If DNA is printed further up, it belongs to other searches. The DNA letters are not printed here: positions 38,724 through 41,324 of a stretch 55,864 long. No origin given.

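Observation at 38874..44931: TIR-STAND-TPR / SIR2 / double KaiC-like ATPase cassette: candidate undescribed NAD+-targeting anti-phage system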

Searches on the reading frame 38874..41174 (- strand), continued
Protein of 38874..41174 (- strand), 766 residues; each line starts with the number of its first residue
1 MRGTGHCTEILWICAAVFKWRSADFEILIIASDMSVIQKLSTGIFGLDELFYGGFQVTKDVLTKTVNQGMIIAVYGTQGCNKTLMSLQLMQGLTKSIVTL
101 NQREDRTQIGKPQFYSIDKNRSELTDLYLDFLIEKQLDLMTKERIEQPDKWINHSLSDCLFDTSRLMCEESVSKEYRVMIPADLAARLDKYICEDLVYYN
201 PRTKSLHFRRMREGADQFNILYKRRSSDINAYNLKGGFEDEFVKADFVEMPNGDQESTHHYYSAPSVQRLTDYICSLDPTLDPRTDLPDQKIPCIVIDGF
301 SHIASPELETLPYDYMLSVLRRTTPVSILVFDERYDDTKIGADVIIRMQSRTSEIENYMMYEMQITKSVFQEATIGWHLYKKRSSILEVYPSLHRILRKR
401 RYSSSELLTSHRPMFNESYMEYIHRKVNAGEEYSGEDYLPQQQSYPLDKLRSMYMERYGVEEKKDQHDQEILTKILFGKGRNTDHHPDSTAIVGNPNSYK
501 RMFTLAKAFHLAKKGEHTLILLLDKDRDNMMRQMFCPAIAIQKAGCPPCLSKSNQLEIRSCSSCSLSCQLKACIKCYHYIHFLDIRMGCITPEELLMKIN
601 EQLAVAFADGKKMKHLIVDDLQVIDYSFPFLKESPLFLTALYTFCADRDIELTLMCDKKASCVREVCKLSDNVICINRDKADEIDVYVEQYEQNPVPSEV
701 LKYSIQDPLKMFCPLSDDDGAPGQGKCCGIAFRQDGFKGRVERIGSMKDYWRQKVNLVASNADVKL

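Call 53: search_protein_representatives(alignment_id=A1)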
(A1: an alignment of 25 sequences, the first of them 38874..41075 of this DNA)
Query: 25 sequences, 744 profile positions. Proteins with E-value up to 0.001 (for the whole library): 700; up to 1e-10: 338; up to 1e-30: 228. The best 150 are listed.
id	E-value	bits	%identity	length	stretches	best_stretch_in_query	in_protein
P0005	4.9e-289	977.6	-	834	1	2-733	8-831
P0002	3.8e-286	968.1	-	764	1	1-741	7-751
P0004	2.9e-281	952.0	-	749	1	1-741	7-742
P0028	4.3e-276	934.8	-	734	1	1-740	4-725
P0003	3.3e-275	931.9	-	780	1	1-736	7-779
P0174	9.8e-264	894.0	-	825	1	1-736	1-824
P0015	1.6e-259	880.1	-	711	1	1-740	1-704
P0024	1.2e-258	877.2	-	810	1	1-739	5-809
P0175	2.2e-255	866.4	-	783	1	1-740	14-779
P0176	4.5e-251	852.1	-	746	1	1-738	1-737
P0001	1.2e-250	850.8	-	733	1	1-739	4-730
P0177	1.9e-245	833.5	-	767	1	1-736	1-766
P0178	1.1e-243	827.7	-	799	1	1-740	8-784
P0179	7.1e-238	808.5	-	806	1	1-735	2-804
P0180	7.7e-238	808.4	-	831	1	1-738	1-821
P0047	1.6e-196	671.8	-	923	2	117-737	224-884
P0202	8.3e-167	573.5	-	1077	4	3-703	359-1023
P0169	4.6e-121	422.3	-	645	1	407-738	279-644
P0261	1.2e-79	285.4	-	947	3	194-386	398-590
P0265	6.2e-73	263.1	-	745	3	71-437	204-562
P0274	2.1e-67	244.8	-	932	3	153-400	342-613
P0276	1.0e-66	242.6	-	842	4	236-440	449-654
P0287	6.5e-61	223.4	-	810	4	243-398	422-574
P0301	2.0e-53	198.6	-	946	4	186-396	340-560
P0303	9.3e-53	196.4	-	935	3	222-379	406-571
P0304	1.6e-52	195.7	-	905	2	192-381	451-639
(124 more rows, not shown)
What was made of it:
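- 38874..41075 (-): Double KaiC-like (RecA-superfamily) protein, 733 aa; predicted ring-forming sensor or scaffold partner of the SIR2. 228 representatives at E <= 1e-30 among 1.84 billion (call 53).
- The family is rare and patchy: 228 representatives at E <= 1e-30 among 1.84e9 (call 53).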

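Call 54: search_protein_families(library=pfam, proteins=[P0202, P0261, P0274, P0301, P0303, P0304, P0276, P0287, P0265], max_evalue=0.001)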
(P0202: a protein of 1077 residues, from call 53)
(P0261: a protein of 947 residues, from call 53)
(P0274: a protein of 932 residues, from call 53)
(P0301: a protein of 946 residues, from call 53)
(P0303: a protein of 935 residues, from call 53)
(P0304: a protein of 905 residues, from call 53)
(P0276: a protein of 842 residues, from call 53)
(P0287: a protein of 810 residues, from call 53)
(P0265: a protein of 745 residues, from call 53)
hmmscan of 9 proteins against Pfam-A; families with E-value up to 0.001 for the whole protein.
P0202 (1077 aa): 0 families

P0261 (947 aa): 4 families
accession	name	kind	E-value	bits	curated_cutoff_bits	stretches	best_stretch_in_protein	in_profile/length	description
PF06745.19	ATPase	-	2.2e-10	40.8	26.6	2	461-568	120-229/231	KaiC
PF13481.12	AAA_25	-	0.00027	21.1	27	0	64-90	33-59/195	AAA domain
PF03796.21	DnaB_C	-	0.00074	19.4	27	0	64-160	19-97/255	DnaB-like helicase C terminal domain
PF09848.15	SLFN-g3_helicase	-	0.00084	19.1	24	0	66-117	3-52/354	Schlafen group 3, DNA/RNA helicase domain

P0274 (932 aa): 6 families
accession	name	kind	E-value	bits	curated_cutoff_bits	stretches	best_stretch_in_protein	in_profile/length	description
PF06745.19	ATPase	-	1.1e-13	51.6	26.6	1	14-67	2-44/231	KaiC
PF13481.12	AAA_25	-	2.4e-06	27.7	27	1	37-105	27-98/195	AAA domain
PF20720.3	nSTAND3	-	3.8e-06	27.1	27.2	1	44-69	19-44/155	Novel STAND NTPase 3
PF24883.2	NPHP3_N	-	2.1e-05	25.2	24.8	1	44-115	24-88/164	Nephrocystin 3, N-terminal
PF03796.21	DnaB_C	-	0.00018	21.4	27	0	39-100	16-69/255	DnaB-like helicase C terminal domain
PF00004.35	AAA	-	0.0008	20.3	21.2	0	45-80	1-35/131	ATPase family associated with various cellular activities (AAA)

P0301 (946 aa): 5 families
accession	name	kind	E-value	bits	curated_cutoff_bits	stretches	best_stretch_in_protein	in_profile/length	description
PF06745.19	ATPase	-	8.2e-07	29.1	26.6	0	14-81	2-66/231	KaiC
PF13191.12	AAA_16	-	8.1e-05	23.6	32.6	0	40-77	26-62/167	AAA ATPase domain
PF25199.1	nSTAND_NTPase5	-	0.0002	21.7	34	1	31-88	34-93/145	Novel STAND NTPase 5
PF13481.12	AAA_25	-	0.00052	20.1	27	0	37-62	32-57/195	AAA domain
PF20720.3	nSTAND3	-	0.00095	19.3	27.2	0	40-82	19-61/155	Novel STAND NTPase 3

P0303 (935 aa): 5 families
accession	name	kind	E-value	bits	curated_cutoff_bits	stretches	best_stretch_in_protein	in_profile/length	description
PF06745.19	ATPase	-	1.1e-13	51.5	26.6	2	453-556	121-229/231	KaiC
PF20720.3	nSTAND3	-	0.00014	22.1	27.2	1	85-123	19-50/155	Novel STAND NTPase 3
PF13479.12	AAA_24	-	0.0002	21.7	27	0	85-118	4-36/195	AAA domain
PF13481.12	AAA_25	-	0.00044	20.4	27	0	85-112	35-62/195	AAA domain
PF24883.2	NPHP3_N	-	0.00074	20.2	24.8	0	82-131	21-68/164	Nephrocystin 3, N-terminal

P0304 (905 aa): 0 families

P0276 (842 aa): 1 family
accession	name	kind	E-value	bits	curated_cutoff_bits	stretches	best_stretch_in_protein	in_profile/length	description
PF06745.19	ATPase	-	0.00052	19.9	26.6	0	11-30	2-21/231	KaiC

P0287 (810 aa): 1 family
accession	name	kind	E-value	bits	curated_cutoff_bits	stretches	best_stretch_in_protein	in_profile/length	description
PF06745.19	ATPase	-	0.00049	20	26.6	0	420-540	100-229/231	KaiC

P0265 (745 aa): 0 families
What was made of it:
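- Tried and rejected: Other long relatives are KaiC-like proteins with insertions (call 54).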

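Call 69: search_protein_families(library=pfam, proteins=[L022:4017-5510:+, L022:9602-10021:+, L022:10121-11404:+, L023:5680-6123:+, L023:9517-11448:-, L024:4914-6416:+, L024:9652-12810:-, L026:3842-4954:-, L026:10005-10355:+, L025:10299-12263:+], max_evalue=0.0001)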
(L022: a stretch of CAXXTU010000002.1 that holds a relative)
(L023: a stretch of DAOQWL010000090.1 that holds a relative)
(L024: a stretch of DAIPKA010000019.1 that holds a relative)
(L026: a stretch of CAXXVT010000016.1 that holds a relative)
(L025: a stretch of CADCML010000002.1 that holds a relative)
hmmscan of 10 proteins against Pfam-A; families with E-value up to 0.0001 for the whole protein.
L022:4017-5510:+ (497 aa): 1 family
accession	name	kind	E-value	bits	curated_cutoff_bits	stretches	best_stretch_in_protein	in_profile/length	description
PF00266.25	Aminotran_5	-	3e-43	148.6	21.5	1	37-445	1-368/371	Aminotransferase class-V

L022:9602-10021:+ (139 aa): 1 family
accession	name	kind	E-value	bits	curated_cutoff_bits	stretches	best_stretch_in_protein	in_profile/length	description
PF13581.12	HATPase_c_2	-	1.3e-23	83.8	27.4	1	11-134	3-126/127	Histidine kinase-like ATPase domain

L022:10121-11404:+ (427 aa): 2 families
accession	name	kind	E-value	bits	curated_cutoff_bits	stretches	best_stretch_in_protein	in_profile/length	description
PF00579.31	tRNA-synt_1b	-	1e-72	245.4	21.1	1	59-345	2-291/292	tRNA synthetases class I (W and Y)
PF22421.1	SYY_C-terminal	-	3.5e-06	27.3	27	1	359-409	14-65/83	Tyrosine--tRNA ligase SYY-like C-terminal domain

L023:5680-6123:+ (147 aa): 2 families
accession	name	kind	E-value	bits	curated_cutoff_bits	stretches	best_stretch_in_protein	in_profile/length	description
PF13279.12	4HBT_2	-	8e-13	49.4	25.5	1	29-140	4-116/122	Thioesterase-like superfamily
PF03061.28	4HBT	-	3.9e-12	46.8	20.6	1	34-112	1-72/79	Thioesterase superfamily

L023:9517-11448:- (643 aa): 11 families
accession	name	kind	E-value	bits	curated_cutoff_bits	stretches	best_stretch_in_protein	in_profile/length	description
PF00515.34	TPR_1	-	1.3e-09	37.9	27.8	1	479-511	2-34/34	Tetratricopeptide repeat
PF22007.2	DUF6930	-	4.2e-09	37.1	27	1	7-120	3-110/123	Domain of unknown function (DUF6930)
PF13432.12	TPR_16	-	8.7e-09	36.1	32.7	0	476-511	28-64/65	Tetratricopeptide repeat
PF13428.12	TPR_14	-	1.4e-08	35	23.5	0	479-515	2-38/44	Tetratricopeptide repeat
PF07719.23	TPR_2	-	4.6e-08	33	27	0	479-511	2-34/34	Tetratricopeptide repeat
PF04184.18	ST7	-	9.2e-08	31.5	24.3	1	396-536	166-312/533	ST7 protein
PF14559.12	TPR_19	-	8.3e-07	29.7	25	0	490-538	3-50/68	Tetratricopeptide repeat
PF23988.1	DUF7309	-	1.1e-06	28.6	27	1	162-264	6-113/170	Domain of unknown function (DUF7309)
PF13414.12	TPR_11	-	1.4e-06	28.4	26.8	0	489-511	5-27/42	TPR repeat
PF13174.12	TPR_6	-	3.3e-06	27.8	26.3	0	480-510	2-32/33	Tetratricopeptide repeat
PF13181.12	TPR_8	-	1.6e-05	25.1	25.7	0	479-511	2-34/34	Tetratricopeptide repeat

L024:4914-6416:+ (500 aa): 0 families

L024:9652-12810:- (1052 aa): 11 families
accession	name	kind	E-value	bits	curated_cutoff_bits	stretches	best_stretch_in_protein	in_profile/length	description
PF13426.13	PAS_9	-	4.2e-60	200.9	27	5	304-405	2-103/103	PAS domain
PF08448.16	PAS_4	-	4.4e-58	194.7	23.1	4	425-536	2-110/110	PAS fold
PF00989.32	PAS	-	4.9e-56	188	22.6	4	296-403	4-113/113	PAS fold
PF08447.18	PAS_3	-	4.2e-53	178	25.6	5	571-662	3-89/89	PAS fold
PF13188.13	PAS_8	-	1.5e-30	104.5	21.8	2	293-349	1-57/65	PAS domain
PF02518.31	HATPase_c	-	1.8e-22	80.3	26.4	1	791-909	2-109/111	Histidine kinase-, DNA gyrase B-, and HSP90-like ATPase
PF00072.30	Response_reg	-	2.2e-20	73.3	30.2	1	935-1046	1-110/111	Response regulator receiver domain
PF12860.13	PAS_7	-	4.7e-10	40.1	27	0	299-411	1-115/115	PAS fold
PF00512.31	HisKA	-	2.1e-07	31.3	26.9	1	686-746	4-63/66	His Kinase A (phospho-acceptor) domain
PF24820.1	Diguanyl_cycl_sensor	-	2.7e-05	24.5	28.1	0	298-379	1-89/109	Diguanylate cyclase-like sensor domain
PF13596.12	PAS_10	-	7.4e-05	23.8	22.1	0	59-153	14-105/106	PAS domain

L026:3842-4954:- (370 aa): 3 families
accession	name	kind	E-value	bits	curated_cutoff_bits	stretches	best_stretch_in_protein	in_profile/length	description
PF06114.19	Peptidase_M78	-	4.3e-07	30.2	22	1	220-341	2-118/123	IrrE N-terminal-like domain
PF01381.28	HTH_3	-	1e-06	29.1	23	1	24-77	1-54/55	Helix-turn-helix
PF13560.12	HTH_31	-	1.1e-05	26.1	27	1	21-74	3-57/64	Helix-turn-helix domain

L026:10005-10355:+ (116 aa): 1 family
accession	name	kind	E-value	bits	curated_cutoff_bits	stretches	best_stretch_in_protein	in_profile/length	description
PF05973.20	Gp49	-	5e-13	49.3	23.9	1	25-98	11-86/90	Phage derived protein Gp49-like (DUF891)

L025:10299-12263:+ (654 aa): 2 families
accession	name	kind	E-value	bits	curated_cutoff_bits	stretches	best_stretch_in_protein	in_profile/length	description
PF03781.23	FGE-sulfatase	-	3e-43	148.8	23.3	1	404-649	7-254/255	Sulfatase-modifying factor enzyme 1-like domain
PF14253.11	AbiH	-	2e-29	103.9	30.9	1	7-332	1-256/260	Bacteriophage abortive infection AbiH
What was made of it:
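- Several distant-phylum loci have only housekeeping neighbours (call 69).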

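Call 70: search_protein_families(library=padloc, proteins=[L022:4017-5510:+, L022:10121-11404:+, L023:9517-11448:-, L024:4914-6416:+, L024:9652-12810:-, L026:3842-4954:-, L025:10299-12263:+, L025:3933-6620:-, L010:3211-5655:+, L007:10991-12892:+], max_evalue=0.00001)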
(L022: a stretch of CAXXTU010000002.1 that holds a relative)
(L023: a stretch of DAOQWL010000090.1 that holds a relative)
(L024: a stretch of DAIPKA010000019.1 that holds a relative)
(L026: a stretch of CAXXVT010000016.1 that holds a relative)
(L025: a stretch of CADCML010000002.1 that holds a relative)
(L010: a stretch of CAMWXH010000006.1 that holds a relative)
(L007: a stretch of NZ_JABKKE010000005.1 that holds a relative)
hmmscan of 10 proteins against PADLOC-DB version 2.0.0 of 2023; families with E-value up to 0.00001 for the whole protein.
L022:4017-5510:+ (497 aa): 2 families
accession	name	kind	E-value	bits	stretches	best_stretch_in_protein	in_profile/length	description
PDLC02759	SspA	-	4e-15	54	1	38-268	1-211/374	SspA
PDLC02657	DndA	-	1.4e-13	48.9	1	37-265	1-210/372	DndA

L022:10121-11404:+ (427 aa): 0 families

L023:9517-11448:- (643 aa): 0 families

L024:4914-6416:+ (500 aa): 0 families

L024:9652-12810:- (1052 aa): 0 families

L026:3842-4954:- (370 aa): 2 families
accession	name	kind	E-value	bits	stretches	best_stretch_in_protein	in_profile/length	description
PDLC03982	PD-Lambda-2_B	-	2.8e-27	94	1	24-347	64-375/402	-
PDLC03947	RmrA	-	2e-06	24.9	0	217-315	164-260/383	-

L025:10299-12263:+ (654 aa): 1 family
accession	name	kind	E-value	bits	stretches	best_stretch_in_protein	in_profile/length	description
PDLC02345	AbiH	-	1.8e-06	25.7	1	6-35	2-31/343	AbiH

L025:3933-6620:- (895 aa): 26 families (the best 25 are shown)
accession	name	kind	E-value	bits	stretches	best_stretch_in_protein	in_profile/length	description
PDLC03022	MTase_I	-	0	1111.8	1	1-885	1-856/857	Type I methyltransferase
PDLC03020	MTase_I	-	3.5e-179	594.2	1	1-401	1-393/410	Type I methyltransferase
PDLC03027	MTase_I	-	2.6e-136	454.2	2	142-869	109-805/810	Type I methyltransferase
PDLC03031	MTase_I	-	1.2e-93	312.8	1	4-870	6-831/834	Type I methyltransferase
PDLC03032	MTase_I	-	5.5e-90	300.7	1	163-630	134-592/1001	Type I methyltransferase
PDLC03039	MTase_I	-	1.3e-48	163.6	1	166-494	146-464/708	Type I methyltransferase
PDLC03038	MTase_I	-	3.1e-47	159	1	167-486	149-456/896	Type I methyltransferase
PDLC03033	MTase_I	-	5.3e-47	159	1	22-483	29-494/541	Type I methyltransferase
PDLC03021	MTase_I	-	3.6e-46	156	1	32-484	32-455/491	Type I methyltransferase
PDLC03029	MTase_I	-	5.2e-45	152.1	1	2-466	5-463/661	Type I methyltransferase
PDLC03019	MTase_I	-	3.1e-42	142.9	1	7-484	9-461/932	Type I methyltransferase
PDLC03240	MTase_II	-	3.6e-40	136.2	1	9-488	11-473/511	Type II methyltransferase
PDLC03028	MTase_I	-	4e-40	135.8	1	2-488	725-1197/1236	Type I methyltransferase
PDLC03035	MTase_I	-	7.3e-36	121.9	1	2-471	6-450/653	Type I methyltransferase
PDLC04134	mad2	-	4.7e-35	119.3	1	2-449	137-483/492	mads_2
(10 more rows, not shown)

L010:3211-5655:+ (814 aa): 0 families

L007:10991-12892:+ (633 aa): 0 families
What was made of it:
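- Type I RM and an AbiH fusion (L025, calls 69, 70). PD-Lambda-2_B-like and Gp49 (L026, calls 69, 70).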

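Call 72: search_dna_similar(query=window:38874-41075:-, collection=plasmids, mode=protein, max_rows=10)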
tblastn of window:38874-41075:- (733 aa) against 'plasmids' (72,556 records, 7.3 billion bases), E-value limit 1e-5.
No match.
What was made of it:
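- Tried and rejected: No plasmid hit (call 72).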

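Call 73: search_dna_similar(query=window:38874-41075:-, collection=phages, mode=protein, max_rows=10)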
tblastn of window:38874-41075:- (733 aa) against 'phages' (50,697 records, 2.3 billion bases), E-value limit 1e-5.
Records with a match: 1; places in all: 1; records where one place covers at least 80% of the query: 1.
Best place of each record, by identity: <60% 1.
By first word of the organism name: Bacteriophage 1.
By host as written in the record: - 1.
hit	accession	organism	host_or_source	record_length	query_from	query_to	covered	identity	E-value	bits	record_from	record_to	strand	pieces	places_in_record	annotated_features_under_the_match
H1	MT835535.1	Bacteriophage sp.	human fecal samples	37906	4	718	98%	32.2%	1e-112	381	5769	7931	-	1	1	record has no annotation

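Call 74: get_annotated_region(hit=H1, flank=8000)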
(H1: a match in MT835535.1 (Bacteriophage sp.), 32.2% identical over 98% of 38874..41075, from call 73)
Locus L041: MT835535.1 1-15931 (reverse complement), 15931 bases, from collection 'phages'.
description: UNVERIFIED: Bacteriophage sp. clone scaffold_119 genomic sequence.
organism: Bacteriophage sp. (NCBI taxid 38018)
taxonomy: Viruses
host: -; source: human fecal samples; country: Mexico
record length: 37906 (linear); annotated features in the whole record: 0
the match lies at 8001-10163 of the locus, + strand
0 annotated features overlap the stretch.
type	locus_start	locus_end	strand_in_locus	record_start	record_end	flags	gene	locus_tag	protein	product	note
